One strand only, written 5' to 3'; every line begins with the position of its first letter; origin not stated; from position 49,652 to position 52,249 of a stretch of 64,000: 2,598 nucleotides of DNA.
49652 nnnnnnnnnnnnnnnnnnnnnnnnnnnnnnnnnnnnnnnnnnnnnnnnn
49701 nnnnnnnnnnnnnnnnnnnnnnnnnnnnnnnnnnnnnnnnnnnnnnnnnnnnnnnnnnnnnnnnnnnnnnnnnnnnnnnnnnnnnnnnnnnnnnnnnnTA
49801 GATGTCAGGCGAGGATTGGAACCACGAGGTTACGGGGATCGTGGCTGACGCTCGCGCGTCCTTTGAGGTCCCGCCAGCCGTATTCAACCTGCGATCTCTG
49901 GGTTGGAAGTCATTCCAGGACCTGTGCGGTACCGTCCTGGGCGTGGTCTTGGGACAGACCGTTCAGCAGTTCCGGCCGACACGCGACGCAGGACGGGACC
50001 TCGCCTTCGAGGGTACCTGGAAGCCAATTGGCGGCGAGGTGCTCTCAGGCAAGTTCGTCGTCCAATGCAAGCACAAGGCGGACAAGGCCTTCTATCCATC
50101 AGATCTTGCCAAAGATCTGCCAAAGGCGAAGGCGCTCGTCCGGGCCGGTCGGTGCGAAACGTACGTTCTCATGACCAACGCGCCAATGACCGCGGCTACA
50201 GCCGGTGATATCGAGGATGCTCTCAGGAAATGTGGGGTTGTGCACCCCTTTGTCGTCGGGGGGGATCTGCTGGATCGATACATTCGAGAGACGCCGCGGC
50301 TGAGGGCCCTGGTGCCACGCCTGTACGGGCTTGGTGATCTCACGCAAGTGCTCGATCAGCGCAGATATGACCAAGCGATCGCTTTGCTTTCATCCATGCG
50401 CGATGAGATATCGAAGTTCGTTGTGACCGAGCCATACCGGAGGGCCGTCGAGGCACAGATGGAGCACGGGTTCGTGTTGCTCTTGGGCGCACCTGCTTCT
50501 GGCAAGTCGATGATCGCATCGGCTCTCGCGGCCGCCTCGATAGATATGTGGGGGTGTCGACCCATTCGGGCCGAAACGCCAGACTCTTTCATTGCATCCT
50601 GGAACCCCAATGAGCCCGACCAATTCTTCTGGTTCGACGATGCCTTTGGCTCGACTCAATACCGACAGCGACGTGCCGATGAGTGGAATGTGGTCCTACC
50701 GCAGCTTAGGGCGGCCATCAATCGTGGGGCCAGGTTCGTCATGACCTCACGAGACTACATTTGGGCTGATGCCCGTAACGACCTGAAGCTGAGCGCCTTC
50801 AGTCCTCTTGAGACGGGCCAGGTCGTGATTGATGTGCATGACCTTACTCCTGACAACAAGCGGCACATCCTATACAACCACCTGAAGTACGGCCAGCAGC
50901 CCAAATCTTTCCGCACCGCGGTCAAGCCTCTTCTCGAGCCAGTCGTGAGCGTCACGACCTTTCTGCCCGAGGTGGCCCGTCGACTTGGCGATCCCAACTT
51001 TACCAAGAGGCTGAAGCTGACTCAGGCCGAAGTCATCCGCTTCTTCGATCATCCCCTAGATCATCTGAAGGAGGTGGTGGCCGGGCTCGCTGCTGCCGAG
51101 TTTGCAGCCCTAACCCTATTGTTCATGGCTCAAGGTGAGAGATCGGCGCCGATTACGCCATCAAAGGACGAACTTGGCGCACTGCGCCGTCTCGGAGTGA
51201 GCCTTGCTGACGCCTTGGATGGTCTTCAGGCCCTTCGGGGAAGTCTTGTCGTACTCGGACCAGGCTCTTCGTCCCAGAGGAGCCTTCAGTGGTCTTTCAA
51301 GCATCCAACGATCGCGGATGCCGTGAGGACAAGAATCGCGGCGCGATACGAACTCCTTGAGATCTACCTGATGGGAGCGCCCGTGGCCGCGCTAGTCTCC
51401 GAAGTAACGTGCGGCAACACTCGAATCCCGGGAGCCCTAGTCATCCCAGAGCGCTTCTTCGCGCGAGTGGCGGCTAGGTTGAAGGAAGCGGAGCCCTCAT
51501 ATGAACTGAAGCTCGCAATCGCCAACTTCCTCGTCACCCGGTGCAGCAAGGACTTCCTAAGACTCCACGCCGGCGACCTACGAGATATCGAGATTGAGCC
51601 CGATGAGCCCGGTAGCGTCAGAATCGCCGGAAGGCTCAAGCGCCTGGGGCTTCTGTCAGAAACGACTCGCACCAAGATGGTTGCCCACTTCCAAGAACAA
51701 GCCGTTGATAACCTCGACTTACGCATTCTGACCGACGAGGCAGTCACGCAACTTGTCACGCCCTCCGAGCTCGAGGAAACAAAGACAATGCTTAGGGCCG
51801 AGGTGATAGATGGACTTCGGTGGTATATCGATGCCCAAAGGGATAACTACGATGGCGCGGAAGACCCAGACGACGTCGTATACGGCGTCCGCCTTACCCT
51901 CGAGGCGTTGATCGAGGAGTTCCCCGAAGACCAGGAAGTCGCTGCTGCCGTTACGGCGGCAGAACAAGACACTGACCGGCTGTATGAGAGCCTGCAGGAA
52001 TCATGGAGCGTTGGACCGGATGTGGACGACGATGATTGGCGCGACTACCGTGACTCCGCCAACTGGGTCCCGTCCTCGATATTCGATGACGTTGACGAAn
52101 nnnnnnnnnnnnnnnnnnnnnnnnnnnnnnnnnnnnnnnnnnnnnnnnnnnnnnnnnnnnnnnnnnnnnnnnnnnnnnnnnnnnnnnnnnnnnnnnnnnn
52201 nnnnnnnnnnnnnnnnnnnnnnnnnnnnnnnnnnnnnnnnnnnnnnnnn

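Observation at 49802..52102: Compact low-GC Mrr-nuclease / STAND-NTPase fusion (NLR- or Avs-like antiviral candidate)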

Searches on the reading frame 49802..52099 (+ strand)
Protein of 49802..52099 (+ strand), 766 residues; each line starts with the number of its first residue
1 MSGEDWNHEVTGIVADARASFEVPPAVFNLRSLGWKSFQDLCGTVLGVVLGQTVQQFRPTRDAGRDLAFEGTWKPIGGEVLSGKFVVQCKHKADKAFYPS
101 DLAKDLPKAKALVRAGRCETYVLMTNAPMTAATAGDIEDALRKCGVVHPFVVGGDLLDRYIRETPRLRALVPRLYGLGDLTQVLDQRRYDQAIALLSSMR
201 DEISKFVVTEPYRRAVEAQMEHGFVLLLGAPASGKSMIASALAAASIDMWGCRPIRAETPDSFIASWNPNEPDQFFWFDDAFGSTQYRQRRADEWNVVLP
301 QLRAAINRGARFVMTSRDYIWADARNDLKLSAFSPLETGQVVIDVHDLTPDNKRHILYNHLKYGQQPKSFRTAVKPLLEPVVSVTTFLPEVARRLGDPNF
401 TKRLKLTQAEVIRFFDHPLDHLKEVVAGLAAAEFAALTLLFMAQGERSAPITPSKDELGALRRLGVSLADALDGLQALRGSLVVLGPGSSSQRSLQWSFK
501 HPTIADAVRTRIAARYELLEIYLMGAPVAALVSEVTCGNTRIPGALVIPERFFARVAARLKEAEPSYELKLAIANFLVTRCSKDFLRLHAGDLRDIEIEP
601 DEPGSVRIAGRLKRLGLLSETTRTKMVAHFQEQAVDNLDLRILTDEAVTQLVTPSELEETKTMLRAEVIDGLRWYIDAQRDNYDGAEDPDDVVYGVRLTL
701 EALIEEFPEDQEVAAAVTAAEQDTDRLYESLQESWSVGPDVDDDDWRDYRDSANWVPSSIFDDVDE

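Call 6: search_protein_families(library=pfam, proteins=[window:49802-52099:+], max_evalue=1)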
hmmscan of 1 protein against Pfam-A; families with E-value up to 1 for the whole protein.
window:49802-52099:+ (766 aa): 6 families
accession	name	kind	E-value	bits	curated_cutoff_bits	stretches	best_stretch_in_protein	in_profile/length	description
PF20720.3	nSTAND3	-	1.8e-38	132.1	27.2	1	206-362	1-154/155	Novel STAND NTPase 3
PF04471.18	Mrr_cat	-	0.00011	22.8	21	1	30-133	1-93/115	Restriction endonuclease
PF13481.12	AAA_25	-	0.0085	16.2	27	1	215-246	25-57/195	AAA domain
PF13191.12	AAA_16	-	0.017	16.1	32.6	1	215-248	19-51/167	AAA ATPase domain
PF13671.12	AAA_33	-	0.15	12.8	27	0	225-313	2-74/143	AAA domain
PF01078.27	Mg_chelatase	-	0.19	11.5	20.3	1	224-244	24-44/207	Magnesium chelatase, subunit ChlI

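Call 7: search_protein_families(library=padloc, proteins=[window:49802-52099:+], max_evalue=1)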
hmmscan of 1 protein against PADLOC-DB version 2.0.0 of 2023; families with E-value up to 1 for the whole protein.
window:49802-52099:+ (766 aa): 4 families
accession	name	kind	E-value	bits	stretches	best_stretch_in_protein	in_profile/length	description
PDLC05079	PDC-S73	-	4.8e-24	83.2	1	28-371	4-340/752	-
PDLC02400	Aga_TIR-PNTD1-PNTD2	-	0.0036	13.7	1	29-171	4-135/639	Class I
PDLC02416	Aga_REase-TIR-PNTD1-PNTD2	-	0.0059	13.3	1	29-139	4-101/572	Class I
PDLC00915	TRIP13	-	0.015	12.7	1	197-245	35-86/302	TRIP13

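Call 8: search_protein_families(library=ncbifam, proteins=[window:49802-52099:+], max_evalue=1)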
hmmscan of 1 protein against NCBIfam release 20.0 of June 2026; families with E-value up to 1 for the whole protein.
window:49802-52099:+ (766 aa): 1 family
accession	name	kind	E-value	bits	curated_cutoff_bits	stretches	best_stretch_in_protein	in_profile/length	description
NF006745.0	PRK09270.1-4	equivalog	0.077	11.9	228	1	212-263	32-83/246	nucleoside/nucleotide kinase family protein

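Call 10: find_homologous_proteins(query=window:49802-52099:+)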
Query window:49802-52099:+ (766 aa): 2304 proteins with E <= 0.001 among 8000 candidates; the best 120 are listed.
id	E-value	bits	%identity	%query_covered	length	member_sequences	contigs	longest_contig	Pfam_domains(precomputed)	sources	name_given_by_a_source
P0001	0.0e+0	1497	85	100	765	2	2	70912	PF20720.4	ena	-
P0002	0.0e+0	1457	86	96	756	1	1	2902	PF20720.4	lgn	-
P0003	0.0e+0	1305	100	76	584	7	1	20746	PF20720.4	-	-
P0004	5.0e-288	976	58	97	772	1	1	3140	PF20720.4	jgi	jgi:Novel STAND NTPase 3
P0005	1.3e-279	948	56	98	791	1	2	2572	PF20720.4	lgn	-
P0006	8.2e-276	935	58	97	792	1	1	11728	PF20720.4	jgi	jgi:hypothetical protein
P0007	1.9e-275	934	58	97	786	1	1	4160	PF20720.4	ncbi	-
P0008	1.9e-274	931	58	96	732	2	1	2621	PF20720.4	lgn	-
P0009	1.3e-273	928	57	97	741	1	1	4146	PF20720.4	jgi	jgi:hypothetical protein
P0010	4.4e-264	896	55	99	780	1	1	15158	PF20720.4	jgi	jgi:hypothetical protein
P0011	1.2e-263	895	56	97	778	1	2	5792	PF20720.4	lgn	-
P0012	5.4e-262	890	57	96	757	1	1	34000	PF20720.4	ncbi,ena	-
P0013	2.6e-259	881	57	94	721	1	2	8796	PF20720.4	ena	-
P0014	8.8e-256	869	55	94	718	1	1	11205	PF20720.4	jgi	jgi:Novel STAND NTPase 3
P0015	3.4e-194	665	45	98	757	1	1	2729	PF20720.4,PF13191.13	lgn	-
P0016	2.1e-193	663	45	97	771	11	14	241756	PF20720.4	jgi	jgi:hypothetical protein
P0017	1.6e-190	653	66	55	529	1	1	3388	PF20720.4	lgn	-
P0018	5.6e-190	651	45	97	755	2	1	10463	PF20720.4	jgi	jgi:hypothetical protein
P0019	6.6e-185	635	44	97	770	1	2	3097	PF20720.4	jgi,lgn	jgi:hypothetical protein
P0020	1.3e-183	630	44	96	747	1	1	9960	PF04471.19,PF20720.4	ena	-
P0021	5.9e-183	628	44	96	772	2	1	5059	PF20720.4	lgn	-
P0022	6.8e-183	628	44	98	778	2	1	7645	PF20720.4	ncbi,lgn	-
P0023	1.2e-182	627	43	97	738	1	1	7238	PF04471.19,PF20720.4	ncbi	-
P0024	5.9e-181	622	44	93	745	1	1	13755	PF20720.4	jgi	jgi:hypothetical protein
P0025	7.6e-181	621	45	96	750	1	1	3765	PF20720.4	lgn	-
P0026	3.1e-179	616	43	96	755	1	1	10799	PF20720.4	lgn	-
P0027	2.5e-178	613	44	97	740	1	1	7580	PF20720.4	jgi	jgi:hypothetical protein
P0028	4.4e-177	609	44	96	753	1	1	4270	PF20720.4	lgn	-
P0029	5.7e-176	605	43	98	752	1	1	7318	PF20720.4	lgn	-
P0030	8.5e-175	601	43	96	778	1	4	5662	PF20720.4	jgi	jgi:hypothetical protein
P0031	1.1e-174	601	43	96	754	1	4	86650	PF20720.4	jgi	jgi:energy-coupling factor transporter ATP-binding protein EcfA2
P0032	3.5e-174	599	44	97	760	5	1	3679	PF20720.4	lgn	-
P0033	5.4e-174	599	46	89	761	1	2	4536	PF20720.4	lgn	-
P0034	6.7e-174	598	43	97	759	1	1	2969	PF20720.4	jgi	jgi:Novel STAND NTPase 3/Restriction endonuclease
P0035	3.1e-173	596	43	96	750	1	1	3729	PF04471.19,PF20720.4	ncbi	-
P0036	6.5e-173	595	42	94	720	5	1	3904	PF20720.4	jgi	-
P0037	9.3e-173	595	42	97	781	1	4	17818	PF20720.4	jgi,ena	jgi:hypothetical protein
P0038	2.3e-172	593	42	96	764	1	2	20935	PF20720.4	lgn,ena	-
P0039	3.7e-172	593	43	96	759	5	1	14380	PF20720.4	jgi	jgi:hypothetical protein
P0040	2.0e-171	590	43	96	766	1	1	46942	PF20720.4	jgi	jgi:energy-coupling factor transporter ATP-binding protein EcfA2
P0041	4.7e-171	589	44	97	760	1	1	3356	PF20720.4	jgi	jgi:Novel STAND NTPase 3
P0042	5.5e-171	589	43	98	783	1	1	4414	PF20720.4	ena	-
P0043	7.3e-171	588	42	96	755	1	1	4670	PF20720.4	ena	-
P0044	9.9e-171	588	42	96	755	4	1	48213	PF20720.4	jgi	-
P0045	1.0e-170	588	42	96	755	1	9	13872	PF20720.4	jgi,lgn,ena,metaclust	metaclust:\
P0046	1.8e-170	587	42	96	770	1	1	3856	PF20720.4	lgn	-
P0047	2.3e-170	587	42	96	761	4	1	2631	PF20720.4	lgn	-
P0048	2.3e-170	587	43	96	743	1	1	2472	PF20720.4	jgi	jgi:hypothetical protein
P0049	4.8e-170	586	44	91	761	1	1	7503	PF20720.4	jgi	jgi:hypothetical protein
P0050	8.5e-170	585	41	96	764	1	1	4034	PF20720.4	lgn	-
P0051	9.5e-170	585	42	98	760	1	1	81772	PF20720.4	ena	-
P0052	1.4e-169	584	43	93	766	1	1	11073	PF20720.4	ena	-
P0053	1.5e-169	584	43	97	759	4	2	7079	PF20720.4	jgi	jgi:energy-coupling factor transporter ATP-binding protein EcfA2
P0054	2.2e-169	583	44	90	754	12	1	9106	PF20720.4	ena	-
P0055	3.2e-169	583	42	93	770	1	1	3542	PF20720.4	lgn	-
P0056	3.5e-169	583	43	91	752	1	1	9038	PF20720.4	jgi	-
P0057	3.7e-169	583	42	96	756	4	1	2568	PF20720.4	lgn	-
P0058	3.7e-169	583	43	97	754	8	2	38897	PF20720.4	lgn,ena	-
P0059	4.7e-169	582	42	93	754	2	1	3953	PF20720.4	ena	-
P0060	8.7e-169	581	42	96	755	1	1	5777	PF20720.4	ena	-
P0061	1.0e-168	581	42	97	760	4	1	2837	PF20720.4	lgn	-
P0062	1.1e-168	581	42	96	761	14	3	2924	PF20720.4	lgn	-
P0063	1.9e-168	580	42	97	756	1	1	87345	PF20720.4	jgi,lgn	jgi:hypothetical protein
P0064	2.0e-168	580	42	97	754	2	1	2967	PF20720.4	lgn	-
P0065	2.4e-168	580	42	96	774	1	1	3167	PF20720.4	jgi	jgi:hypothetical protein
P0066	3.6e-168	579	41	96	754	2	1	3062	PF20720.4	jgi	jgi:energy-coupling factor transporter ATP-binding protein EcfA2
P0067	4.3e-168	579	42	96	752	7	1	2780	PF20720.4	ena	-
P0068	4.5e-168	579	43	91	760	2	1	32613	PF20720.4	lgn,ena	-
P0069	4.9e-168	579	42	90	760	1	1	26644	PF20720.4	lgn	-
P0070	6.0e-168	579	42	92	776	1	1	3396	PF20720.4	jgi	jgi:energy-coupling factor transporter ATP-binding protein EcfA2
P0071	8.5e-168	578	43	91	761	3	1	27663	PF20720.4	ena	-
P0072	9.8e-168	578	42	97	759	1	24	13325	PF20720.4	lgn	-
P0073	1.3e-167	578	41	96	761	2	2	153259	PF20720.4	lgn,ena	-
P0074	1.3e-167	578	40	98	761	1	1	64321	PF20720.4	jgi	jgi:hypothetical protein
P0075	1.7e-167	577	44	87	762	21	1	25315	PF20720.4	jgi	jgi:energy-coupling factor transporter ATP-binding protein EcfA2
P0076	1.7e-167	577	42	97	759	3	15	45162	PF20720.4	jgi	jgi:hypothetical protein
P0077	1.8e-167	577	42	96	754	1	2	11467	PF20720.4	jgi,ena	-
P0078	1.9e-167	577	42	92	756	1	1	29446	PF20720.4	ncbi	-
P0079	2.3e-167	577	42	97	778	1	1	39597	PF20720.4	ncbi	-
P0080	2.7e-167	576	41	96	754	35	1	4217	PF20720.4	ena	-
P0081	2.9e-167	576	42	96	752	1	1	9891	PF20720.4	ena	-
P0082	4.1e-167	576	41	96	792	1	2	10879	PF20720.4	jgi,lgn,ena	-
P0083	4.1e-167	576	42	91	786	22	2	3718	PF20720.4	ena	-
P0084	4.3e-167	576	43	97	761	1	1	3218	PF20720.4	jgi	jgi:energy-coupling factor transporter ATP-binding protein EcfA2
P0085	4.4e-167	576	41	97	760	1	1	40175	PF20720.4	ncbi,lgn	-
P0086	5.1e-167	576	41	96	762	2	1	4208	PF20720.4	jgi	-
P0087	5.4e-167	575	41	97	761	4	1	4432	PF20720.4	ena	-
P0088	6.4e-167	575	42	96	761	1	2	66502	PF20720.4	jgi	-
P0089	9.5e-167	575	42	93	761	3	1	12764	PF20720.4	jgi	jgi:energy-coupling factor transporter ATP-binding protein EcfA2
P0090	1.1e-166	574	41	96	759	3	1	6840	PF20720.4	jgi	jgi:hypothetical protein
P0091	1.2e-166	574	43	90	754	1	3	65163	PF20720.4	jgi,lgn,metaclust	metaclust:\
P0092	1.4e-166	574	41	96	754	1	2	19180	PF20720.4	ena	-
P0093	1.6e-166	574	42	90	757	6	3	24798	PF20720.4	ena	-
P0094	1.6e-166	574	43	90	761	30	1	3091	PF20720.4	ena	-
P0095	1.6e-166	574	41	97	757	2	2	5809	PF04471.19,PF20720.4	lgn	-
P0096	1.7e-166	574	42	91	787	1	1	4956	PF20720.4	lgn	-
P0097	1.8e-166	574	41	96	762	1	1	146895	PF20720.4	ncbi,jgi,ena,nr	ncbi:MAG TPA: hypothetical protein VI485_20875 [Vicinamibacterales bacterium]|nr:hypothetical protei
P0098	1.9e-166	574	41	96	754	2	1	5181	PF20720.4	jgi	jgi:energy-coupling factor transporter ATP-binding protein EcfA2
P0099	2.0e-166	574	41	97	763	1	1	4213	PF20720.4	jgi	jgi:hypothetical protein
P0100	2.1e-166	574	41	98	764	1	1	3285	PF20720.4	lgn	-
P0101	2.3e-166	573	41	97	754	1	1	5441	PF20720.4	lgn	-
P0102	2.3e-166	573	42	92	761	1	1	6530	PF20720.4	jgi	-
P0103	2.7e-166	573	42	97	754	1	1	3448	PF20720.4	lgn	-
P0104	3.0e-166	573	42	96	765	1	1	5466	PF20720.4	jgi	jgi:hypothetical protein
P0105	3.0e-166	573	42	96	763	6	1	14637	PF20720.4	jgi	-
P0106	3.0e-166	573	42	97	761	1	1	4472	PF20720.4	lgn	-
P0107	3.4e-166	573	42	96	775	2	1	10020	PF20720.4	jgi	-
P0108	3.7e-166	573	42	97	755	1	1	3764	PF20720.4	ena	-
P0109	5.0e-166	572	41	96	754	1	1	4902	PF04471.19,PF20720.4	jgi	jgi:energy-coupling factor transporter ATP-binding protein EcfA2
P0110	5.1e-166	572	43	91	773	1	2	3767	PF20720.4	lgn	-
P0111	5.7e-166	572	42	97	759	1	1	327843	PF20720.4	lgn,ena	-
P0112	5.8e-166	572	43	93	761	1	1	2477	PF20720.4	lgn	-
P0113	5.9e-166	572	43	91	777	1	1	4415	PF20720.4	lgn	-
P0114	6.4e-166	572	40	96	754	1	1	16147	PF20720.4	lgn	-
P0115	6.6e-166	572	43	90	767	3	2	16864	PF20720.4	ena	-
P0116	6.6e-166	572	43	89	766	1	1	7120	PF20720.4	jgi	-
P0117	6.9e-166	572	42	90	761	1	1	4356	PF20720.4,PF13191.13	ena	-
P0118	7.3e-166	572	42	92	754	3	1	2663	PF20720.4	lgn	-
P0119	8.2e-166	572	42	96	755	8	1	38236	PF20720.4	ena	-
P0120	9.2e-166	571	41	96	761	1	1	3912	PF20720.4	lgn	-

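Call 13: search_solved_structures(query=window:49802-52099:+, max_evalue=1)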
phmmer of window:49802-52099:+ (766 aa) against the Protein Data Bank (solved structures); distinct sequences matched with E-value up to 1: 0.

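Call 16: find_encoding_contigs(protein=P0001, flank=10000, max_places=3)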
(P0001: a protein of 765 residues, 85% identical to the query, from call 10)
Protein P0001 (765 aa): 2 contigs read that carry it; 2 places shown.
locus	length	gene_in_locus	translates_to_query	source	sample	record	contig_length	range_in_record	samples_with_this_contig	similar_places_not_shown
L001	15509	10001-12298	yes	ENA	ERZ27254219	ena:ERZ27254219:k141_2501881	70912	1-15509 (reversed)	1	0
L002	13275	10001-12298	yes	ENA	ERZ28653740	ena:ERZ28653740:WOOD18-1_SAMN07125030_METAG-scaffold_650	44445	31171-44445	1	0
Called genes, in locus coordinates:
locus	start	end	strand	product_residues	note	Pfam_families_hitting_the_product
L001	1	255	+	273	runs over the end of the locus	PF00561:Abhydrolase_1, PF12146:Hydrolase_4, PF12697:Abhydrolase_6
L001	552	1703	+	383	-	PF13529:Peptidase_C39_2, PF25275:Golvesin_C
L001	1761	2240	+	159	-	-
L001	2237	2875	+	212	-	PF00702:Hydrolase, PF13419:HAD_2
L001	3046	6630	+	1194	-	PF10101:DUF2339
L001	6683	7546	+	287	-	-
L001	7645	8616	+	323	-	PF00520:Ion_trans, PF07885:Ion_trans_2, PF09851:SHOCT (weak)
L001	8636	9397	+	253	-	PF13588:HSDR_N_2 (weak)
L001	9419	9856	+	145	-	-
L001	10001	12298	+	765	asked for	PF20720:nSTAND3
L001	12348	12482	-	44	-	-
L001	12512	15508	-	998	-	?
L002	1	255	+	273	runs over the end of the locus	PF00561:Abhydrolase_1, PF12146:Hydrolase_4, PF12697:Abhydrolase_6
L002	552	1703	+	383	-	PF13529:Peptidase_C39_2, PF25275:Golvesin_C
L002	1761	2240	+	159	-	-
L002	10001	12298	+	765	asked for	PF20720:nSTAND3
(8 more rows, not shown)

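Call 17: find_encoding_contigs(protein=P0012, flank=10000, max_places=2)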
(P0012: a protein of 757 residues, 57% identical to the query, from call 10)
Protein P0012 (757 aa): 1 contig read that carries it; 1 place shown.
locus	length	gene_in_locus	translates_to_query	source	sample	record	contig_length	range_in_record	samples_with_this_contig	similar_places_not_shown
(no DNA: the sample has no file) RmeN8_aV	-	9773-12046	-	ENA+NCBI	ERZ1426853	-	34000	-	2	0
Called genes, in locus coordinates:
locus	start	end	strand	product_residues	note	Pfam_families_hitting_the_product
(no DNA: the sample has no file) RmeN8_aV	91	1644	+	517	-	PF12161:HsdM_N, PF02384:N6_Mtase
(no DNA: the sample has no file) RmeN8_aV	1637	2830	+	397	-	PF01420:Methylase_S (weak)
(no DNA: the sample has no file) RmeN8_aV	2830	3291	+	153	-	-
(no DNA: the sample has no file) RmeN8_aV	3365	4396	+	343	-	PF14088:DUF4268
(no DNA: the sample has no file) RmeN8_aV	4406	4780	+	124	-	-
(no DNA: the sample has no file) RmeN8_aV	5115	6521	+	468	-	PF04326:SLFN_AlbA_2, PF13749:HATPase_c_4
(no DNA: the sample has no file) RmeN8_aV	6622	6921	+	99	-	-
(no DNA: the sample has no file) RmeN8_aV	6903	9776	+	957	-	PF04313:HSDR_N, PF18766:SWI2_SNF2, PF04851:ResIII, PF22679:T1R_D3-like, PF11867:T1RH-like_C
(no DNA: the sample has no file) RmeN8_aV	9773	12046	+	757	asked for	PF20720:nSTAND3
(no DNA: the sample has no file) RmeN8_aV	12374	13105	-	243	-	PF22945:LEM-3_GIY-YIG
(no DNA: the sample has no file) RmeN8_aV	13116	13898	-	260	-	PF00520:Ion_trans, PF00060:Lig_chan (weak), PF07885:Ion_trans_2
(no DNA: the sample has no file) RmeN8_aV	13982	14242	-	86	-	-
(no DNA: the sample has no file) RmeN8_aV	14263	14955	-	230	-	PF08843:AbiEii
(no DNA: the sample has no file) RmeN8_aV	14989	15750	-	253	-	-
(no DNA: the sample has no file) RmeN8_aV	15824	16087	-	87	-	PF05013:FGase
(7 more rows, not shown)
